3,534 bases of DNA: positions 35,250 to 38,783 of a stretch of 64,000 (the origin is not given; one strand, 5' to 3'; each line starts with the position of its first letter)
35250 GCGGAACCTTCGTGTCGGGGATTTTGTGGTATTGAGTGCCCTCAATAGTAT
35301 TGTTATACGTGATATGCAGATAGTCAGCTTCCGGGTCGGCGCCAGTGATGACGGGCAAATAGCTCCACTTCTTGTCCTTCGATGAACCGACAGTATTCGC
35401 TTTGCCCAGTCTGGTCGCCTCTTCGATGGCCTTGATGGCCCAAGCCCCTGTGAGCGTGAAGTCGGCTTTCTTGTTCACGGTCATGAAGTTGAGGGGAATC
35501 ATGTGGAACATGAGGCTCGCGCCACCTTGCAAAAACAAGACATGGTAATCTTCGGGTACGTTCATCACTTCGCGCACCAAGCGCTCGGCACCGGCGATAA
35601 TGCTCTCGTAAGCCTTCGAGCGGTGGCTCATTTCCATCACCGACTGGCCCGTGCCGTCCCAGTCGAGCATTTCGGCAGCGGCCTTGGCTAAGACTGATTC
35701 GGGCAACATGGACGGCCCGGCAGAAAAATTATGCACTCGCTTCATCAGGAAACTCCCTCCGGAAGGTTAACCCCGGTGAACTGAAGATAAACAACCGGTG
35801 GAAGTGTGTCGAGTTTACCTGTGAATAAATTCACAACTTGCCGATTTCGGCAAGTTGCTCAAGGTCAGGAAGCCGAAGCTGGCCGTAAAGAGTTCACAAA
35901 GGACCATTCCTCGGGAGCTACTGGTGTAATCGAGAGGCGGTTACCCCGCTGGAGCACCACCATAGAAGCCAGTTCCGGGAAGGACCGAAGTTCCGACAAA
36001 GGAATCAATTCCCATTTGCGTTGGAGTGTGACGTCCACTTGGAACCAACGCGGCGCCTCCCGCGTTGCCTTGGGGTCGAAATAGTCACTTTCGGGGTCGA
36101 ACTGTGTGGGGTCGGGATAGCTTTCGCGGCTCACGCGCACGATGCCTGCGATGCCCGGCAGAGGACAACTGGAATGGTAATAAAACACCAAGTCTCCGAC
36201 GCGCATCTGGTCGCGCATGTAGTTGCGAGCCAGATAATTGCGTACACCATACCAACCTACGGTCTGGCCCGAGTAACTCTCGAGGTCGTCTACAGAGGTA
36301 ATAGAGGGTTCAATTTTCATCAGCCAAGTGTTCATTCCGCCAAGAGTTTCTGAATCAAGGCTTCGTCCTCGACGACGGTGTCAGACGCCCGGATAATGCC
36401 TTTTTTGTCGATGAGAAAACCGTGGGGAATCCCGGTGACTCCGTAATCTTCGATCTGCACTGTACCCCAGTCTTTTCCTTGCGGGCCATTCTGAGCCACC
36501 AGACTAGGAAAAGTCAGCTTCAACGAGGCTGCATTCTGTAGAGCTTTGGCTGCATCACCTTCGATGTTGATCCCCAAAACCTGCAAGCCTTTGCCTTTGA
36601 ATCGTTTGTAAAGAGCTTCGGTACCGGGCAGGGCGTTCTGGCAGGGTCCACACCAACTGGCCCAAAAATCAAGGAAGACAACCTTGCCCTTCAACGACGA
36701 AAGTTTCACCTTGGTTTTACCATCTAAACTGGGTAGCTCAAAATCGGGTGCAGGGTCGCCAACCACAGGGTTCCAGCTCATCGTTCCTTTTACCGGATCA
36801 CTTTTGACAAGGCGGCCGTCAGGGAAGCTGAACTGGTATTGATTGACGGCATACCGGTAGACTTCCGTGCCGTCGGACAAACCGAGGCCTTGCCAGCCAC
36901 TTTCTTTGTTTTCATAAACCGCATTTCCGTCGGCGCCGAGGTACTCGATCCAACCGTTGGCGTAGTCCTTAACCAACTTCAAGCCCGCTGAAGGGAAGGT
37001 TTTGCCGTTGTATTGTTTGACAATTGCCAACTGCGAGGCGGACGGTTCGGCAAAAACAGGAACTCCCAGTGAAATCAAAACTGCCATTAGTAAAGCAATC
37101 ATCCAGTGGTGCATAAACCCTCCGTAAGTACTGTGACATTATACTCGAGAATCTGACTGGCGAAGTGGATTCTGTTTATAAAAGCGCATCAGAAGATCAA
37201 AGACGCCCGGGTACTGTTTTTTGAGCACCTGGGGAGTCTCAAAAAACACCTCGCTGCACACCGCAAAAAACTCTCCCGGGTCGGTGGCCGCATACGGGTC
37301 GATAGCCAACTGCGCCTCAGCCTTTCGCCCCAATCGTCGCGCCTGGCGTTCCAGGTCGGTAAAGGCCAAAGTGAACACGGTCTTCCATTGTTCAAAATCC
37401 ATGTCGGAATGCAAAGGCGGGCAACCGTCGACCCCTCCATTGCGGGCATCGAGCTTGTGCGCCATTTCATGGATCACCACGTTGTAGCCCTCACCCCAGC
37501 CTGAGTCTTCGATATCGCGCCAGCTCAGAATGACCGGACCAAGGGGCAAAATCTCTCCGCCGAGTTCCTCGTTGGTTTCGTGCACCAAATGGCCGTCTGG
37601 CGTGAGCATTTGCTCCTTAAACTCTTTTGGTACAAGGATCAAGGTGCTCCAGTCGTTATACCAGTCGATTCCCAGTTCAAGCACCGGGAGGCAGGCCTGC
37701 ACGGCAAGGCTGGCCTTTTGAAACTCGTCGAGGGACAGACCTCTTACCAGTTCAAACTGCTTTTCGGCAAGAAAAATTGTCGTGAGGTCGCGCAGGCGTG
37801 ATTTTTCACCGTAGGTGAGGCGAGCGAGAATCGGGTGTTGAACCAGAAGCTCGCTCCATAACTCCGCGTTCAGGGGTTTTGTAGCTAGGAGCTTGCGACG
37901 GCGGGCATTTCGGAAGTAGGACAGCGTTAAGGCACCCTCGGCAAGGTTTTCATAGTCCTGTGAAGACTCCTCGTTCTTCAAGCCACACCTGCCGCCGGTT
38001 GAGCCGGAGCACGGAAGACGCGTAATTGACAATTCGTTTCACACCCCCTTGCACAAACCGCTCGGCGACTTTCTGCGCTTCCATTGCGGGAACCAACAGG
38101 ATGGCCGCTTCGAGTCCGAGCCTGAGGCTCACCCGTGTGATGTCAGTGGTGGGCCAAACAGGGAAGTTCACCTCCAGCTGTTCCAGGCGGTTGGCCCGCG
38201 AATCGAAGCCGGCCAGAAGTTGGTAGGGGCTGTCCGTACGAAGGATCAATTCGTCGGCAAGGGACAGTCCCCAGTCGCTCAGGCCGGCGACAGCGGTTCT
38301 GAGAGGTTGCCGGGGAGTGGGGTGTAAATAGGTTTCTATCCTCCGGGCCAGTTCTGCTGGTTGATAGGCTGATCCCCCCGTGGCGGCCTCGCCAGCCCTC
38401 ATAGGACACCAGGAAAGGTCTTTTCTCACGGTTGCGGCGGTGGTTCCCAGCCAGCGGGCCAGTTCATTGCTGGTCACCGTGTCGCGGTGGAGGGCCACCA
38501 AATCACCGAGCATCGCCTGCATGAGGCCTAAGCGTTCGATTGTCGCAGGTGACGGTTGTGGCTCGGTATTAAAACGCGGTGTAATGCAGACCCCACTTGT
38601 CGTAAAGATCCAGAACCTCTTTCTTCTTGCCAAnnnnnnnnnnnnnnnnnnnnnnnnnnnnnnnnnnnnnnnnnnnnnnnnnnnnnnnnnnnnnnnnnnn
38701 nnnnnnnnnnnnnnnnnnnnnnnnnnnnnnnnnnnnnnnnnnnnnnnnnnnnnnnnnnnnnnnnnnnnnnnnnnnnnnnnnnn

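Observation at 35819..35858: Near-perfect Rex operator upstream of the serine-biosynthesis operon serC-serA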

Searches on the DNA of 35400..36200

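Call 77: search_rna_families(source=window, start=35400, end=36200, threshold=evalue, max_evalue=1)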
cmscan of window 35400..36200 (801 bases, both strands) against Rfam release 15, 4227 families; matches with E-value up to 1: 0.
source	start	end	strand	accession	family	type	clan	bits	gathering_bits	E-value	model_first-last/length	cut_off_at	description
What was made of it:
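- Tried and rejected: Leader RNA: there is no Rfam family in 35400-36200 at E up to 1 (call 77).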

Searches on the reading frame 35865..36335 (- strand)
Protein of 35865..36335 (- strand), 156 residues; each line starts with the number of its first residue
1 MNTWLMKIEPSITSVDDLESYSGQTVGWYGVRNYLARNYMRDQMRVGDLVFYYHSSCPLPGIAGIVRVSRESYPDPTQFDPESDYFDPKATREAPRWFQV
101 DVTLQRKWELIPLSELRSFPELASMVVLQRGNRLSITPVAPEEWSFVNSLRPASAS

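Call 6: search_protein_families(library=pfam, proteins=[window:35865-36335:-])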
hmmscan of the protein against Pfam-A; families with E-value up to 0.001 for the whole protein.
window:35865-36335:- (156 aa): 1 family
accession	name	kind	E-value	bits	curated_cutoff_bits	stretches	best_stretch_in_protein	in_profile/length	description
PF01878.24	EVE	-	6.6e-48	162.8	23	1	2-148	1-143/145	EVE domain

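Call 7: search_protein_families(library=ncbifam, proteins=[window:35865-36335:-])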
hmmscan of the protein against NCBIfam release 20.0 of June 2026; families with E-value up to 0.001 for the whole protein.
window:35865-36335:- (156 aa): 0 families

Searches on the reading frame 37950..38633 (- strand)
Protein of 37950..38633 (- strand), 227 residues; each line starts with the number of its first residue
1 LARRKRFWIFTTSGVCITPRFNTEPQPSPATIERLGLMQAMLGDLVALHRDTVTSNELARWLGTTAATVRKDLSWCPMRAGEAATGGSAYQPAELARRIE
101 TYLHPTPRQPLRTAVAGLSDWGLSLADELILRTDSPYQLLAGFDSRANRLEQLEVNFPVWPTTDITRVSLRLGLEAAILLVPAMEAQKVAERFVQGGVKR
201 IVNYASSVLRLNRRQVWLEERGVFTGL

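Call 34: search_protein_families(library=pfam, proteins=[window:37950-38633:-], max_evalue=0.01)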
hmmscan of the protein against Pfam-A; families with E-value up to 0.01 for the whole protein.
window:37950-38633:- (227 aa): 3 families
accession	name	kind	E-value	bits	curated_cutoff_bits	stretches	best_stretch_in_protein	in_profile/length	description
PF06971.19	Put_DNA-bind_N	-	2.4e-09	37.6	27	1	28-74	3-49/49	Putative DNA-binding protein N-terminus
PF02629.25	CoA_binding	-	4.1e-05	24.7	22.3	1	168-205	58-95/97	CoA binding domain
PF08220.18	HTH_DeoR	-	0.009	16.2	21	0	49-74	11-36/57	DeoR-like helix-turn-helix domain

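Call 35: find_homologous_proteins(query=window:37950-38633:-, max_evalue=0.001)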
Query window:37950-38633:- (227 aa): 8 proteins with E <= 0.001 among 1000 candidates.
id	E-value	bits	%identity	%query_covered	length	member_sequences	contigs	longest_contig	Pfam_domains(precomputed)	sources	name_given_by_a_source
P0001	2.1e-116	405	97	84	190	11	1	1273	PF06971.20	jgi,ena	-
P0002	1.4e-96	340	84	84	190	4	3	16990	PF02629.26,PF06971.20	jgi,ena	jgi:redox-sensing transcriptional repressor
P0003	1.2e-86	308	72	89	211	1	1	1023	PF06971.20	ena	-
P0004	1.5e-83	298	65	92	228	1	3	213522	PF06971.20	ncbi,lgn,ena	ncbi:MAG: winged-helix domain-containing protein [Spirochaetales bacterium]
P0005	8.7e-81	289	67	91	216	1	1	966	PF06971.20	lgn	-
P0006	9.6e-79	282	67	88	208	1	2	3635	PF06971.20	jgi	jgi:redox-sensing transcriptional repressor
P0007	1.5e-71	259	63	85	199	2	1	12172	PF06971.20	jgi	-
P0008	3.4e-68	248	62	82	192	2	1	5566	PF06971.20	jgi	-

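Call 36: find_encoding_contigs(protein=P0004, flank=10000, max_places=3)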
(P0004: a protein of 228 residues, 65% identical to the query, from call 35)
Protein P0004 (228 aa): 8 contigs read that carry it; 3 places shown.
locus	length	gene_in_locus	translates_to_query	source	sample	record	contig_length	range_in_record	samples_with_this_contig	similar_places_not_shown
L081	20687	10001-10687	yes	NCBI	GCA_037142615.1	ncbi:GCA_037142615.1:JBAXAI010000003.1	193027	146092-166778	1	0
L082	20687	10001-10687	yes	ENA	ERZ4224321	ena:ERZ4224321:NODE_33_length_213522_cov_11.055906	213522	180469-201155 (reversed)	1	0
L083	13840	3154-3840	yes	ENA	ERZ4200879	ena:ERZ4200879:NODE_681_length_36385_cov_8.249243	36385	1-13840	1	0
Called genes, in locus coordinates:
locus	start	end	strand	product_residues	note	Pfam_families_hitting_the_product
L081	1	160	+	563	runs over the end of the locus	PF00512:HisKA (faint), PF00989:PAS (weak), PF08448:PAS_4 (weak), PF13426:PAS_9 (weak), PF02518:HATPase_c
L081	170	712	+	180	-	PF01202:SKI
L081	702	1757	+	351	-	PF01264:Chorismate_synt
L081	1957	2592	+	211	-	PF05685:Uma2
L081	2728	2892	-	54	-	PF00301:Rubredoxin, PF21349:RUBY_RBDX (faint)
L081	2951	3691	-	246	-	PF09674:DUF2400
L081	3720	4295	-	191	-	PF01832:Glucosaminidase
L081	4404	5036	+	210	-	PF06971:Put_DNA-bind_N, PF02629:CoA_binding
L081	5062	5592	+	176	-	PF22746:SHOCT-like_DUF2089-C (faint)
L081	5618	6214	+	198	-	-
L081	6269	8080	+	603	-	PF00005:ABC_tran, PF02463:SMC_N (faint), PF13175:AAA_15 (faint), PF13476:AAA_23 (faint), PF12848:ABC_tran_Xtn, PF00005:ABC_tran, PF13191:AAA_16 (weak), PF16326:ABC_tran_CTD, +5 more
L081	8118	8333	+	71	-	PF04014:MazE_antitoxin (weak), PF15937:PrlF_antitoxin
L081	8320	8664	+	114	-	PF02452:PemK_toxin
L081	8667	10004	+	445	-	PF18073:Zn_ribbon_LapB, PF13481:AAA_25, PF06745:ATPase, PF13191:AAA_16 (faint), PF23442:DUF7125 (weak), PF05362:Lon_C, PF13541:ChlI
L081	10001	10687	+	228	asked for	PF06971:Put_DNA-bind_N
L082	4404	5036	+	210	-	PF06971:Put_DNA-bind_N, PF02629:CoA_binding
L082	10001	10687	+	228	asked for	PF06971:Put_DNA-bind_N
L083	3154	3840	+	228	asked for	PF06971:Put_DNA-bind_N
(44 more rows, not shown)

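Call 37: find_encoding_contigs(protein=P0002, flank=10000, max_places=3)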
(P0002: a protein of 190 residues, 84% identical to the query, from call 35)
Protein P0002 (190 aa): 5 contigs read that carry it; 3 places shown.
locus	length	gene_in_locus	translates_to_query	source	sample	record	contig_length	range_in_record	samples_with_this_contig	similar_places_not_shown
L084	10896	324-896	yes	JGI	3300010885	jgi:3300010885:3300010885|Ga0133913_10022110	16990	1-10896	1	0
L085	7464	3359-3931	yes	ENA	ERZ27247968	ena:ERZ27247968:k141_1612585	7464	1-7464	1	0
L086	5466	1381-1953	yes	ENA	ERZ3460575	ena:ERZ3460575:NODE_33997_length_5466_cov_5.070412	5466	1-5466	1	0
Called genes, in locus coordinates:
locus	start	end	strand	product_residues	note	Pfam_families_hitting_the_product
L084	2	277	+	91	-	?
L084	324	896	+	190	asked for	PF06971:Put_DNA-bind_N (weak), PF02629:CoA_binding (weak)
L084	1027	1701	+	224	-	PF06167:Peptidase_M90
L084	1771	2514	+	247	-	PF00578:AhpC-TSA, PF08534:Redoxin, PF00085:Thioredoxin, PF13905:Thioredoxin_8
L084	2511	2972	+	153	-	PF01878:EVE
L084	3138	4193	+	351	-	PF00266:Aminotran_5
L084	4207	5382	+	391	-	PF00389:2-Hacid_dh, PF02826:2-Hacid_dh_C, PF03446:NAD_binding_2 (weak)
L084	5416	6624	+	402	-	PF07995:GSDH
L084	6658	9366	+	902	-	-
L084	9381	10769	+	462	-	PF00083:Sugar_tr, PF07690:MFS_1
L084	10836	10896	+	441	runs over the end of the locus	PF02518:HATPase_c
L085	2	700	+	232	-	?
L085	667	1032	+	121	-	PF13541:ChlI, PF05362:Lon_C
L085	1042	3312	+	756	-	PF27016:TCAF_N, PF17291:M60-like_N, PF13402:Peptidase_M60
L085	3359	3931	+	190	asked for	PF06971:Put_DNA-bind_N (weak), PF02629:CoA_binding (weak)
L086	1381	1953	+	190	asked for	PF06971:Put_DNA-bind_N (weak), PF02629:CoA_binding (weak)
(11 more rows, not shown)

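Call 38: find_encoding_contigs(protein=P0007, flank=10000, max_places=2)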
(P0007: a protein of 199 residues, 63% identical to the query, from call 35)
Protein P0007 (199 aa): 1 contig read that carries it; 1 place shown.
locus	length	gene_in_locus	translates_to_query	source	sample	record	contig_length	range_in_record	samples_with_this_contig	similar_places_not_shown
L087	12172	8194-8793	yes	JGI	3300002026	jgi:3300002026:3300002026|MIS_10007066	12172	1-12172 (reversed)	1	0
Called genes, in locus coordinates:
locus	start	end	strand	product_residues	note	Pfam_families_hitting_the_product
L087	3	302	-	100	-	?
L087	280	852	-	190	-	PF01832:Glucosaminidase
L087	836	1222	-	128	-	PF01740:STAS, PF13466:STAS_2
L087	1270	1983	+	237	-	PF06971:Put_DNA-bind_N, PF02629:CoA_binding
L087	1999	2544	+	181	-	-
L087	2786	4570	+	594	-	PF00005:ABC_tran, PF02463:SMC_N (faint), PF13175:AAA_15 (faint), PF13476:AAA_23 (faint), PF12848:ABC_tran_Xtn, PF13191:AAA_16 (weak), PF00005:ABC_tran, PF16326:ABC_tran_CTD, +5 more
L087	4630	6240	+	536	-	PF04108:ATG17_like (faint), PF00015:MCPsignal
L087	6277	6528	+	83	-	PF04014:MazE_antitoxin (weak), PF15937:PrlF_antitoxin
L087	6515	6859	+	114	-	PF02452:PemK_toxin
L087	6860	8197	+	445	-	PF13191:AAA_16 (faint), PF18073:Zn_ribbon_LapB, PF13481:AAA_25, PF06745:ATPase, PF23442:DUF7125 (weak), PF05362:Lon_C, PF13541:ChlI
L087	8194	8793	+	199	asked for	PF06971:Put_DNA-bind_N (weak)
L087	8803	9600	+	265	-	PF06167:Peptidase_M90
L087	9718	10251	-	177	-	PF03352:Adenine_glyco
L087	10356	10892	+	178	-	-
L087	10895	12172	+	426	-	?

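Call 43: search_solved_structures(query=window:37950-38633:-, show_alignments=2, max_evalue=0.01)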
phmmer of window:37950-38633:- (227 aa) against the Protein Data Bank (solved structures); distinct sequences matched with E-value up to 0.01: 8.
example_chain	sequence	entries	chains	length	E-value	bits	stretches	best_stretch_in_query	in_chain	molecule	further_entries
5zz5_A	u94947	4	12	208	1e-10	45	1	42-210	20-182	Redox-sensing transcriptional repressor Rex | Redox-sensing transcriptional repressor Rex 1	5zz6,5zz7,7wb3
3ikv_A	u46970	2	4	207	7.5e-08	35.6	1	30-218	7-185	Redox-sensing transcriptional repressor rex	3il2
3keo_A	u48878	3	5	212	1.4e-07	34.8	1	30-210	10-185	Redox-sensing transcriptional repressor rex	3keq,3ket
3ikt_A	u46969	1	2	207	9.6e-07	32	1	30-218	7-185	Redox-sensing transcriptional repressor rex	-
1xcb_A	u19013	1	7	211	1.1e-06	31.9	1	30-218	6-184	Redox-sensing transcriptional repressor rex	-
2dt5_A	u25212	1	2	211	1.9e-06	31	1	30-218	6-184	AT-rich DNA-binding protein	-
2vt2_A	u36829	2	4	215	8.2e-06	29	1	29-209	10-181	REDOX-SENSING TRANSCRIPTIONAL REPRESSOR REX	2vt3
3wg9_A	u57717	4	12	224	2.4e-05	27.5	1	28-209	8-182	Redox-sensing transcriptional repressor rex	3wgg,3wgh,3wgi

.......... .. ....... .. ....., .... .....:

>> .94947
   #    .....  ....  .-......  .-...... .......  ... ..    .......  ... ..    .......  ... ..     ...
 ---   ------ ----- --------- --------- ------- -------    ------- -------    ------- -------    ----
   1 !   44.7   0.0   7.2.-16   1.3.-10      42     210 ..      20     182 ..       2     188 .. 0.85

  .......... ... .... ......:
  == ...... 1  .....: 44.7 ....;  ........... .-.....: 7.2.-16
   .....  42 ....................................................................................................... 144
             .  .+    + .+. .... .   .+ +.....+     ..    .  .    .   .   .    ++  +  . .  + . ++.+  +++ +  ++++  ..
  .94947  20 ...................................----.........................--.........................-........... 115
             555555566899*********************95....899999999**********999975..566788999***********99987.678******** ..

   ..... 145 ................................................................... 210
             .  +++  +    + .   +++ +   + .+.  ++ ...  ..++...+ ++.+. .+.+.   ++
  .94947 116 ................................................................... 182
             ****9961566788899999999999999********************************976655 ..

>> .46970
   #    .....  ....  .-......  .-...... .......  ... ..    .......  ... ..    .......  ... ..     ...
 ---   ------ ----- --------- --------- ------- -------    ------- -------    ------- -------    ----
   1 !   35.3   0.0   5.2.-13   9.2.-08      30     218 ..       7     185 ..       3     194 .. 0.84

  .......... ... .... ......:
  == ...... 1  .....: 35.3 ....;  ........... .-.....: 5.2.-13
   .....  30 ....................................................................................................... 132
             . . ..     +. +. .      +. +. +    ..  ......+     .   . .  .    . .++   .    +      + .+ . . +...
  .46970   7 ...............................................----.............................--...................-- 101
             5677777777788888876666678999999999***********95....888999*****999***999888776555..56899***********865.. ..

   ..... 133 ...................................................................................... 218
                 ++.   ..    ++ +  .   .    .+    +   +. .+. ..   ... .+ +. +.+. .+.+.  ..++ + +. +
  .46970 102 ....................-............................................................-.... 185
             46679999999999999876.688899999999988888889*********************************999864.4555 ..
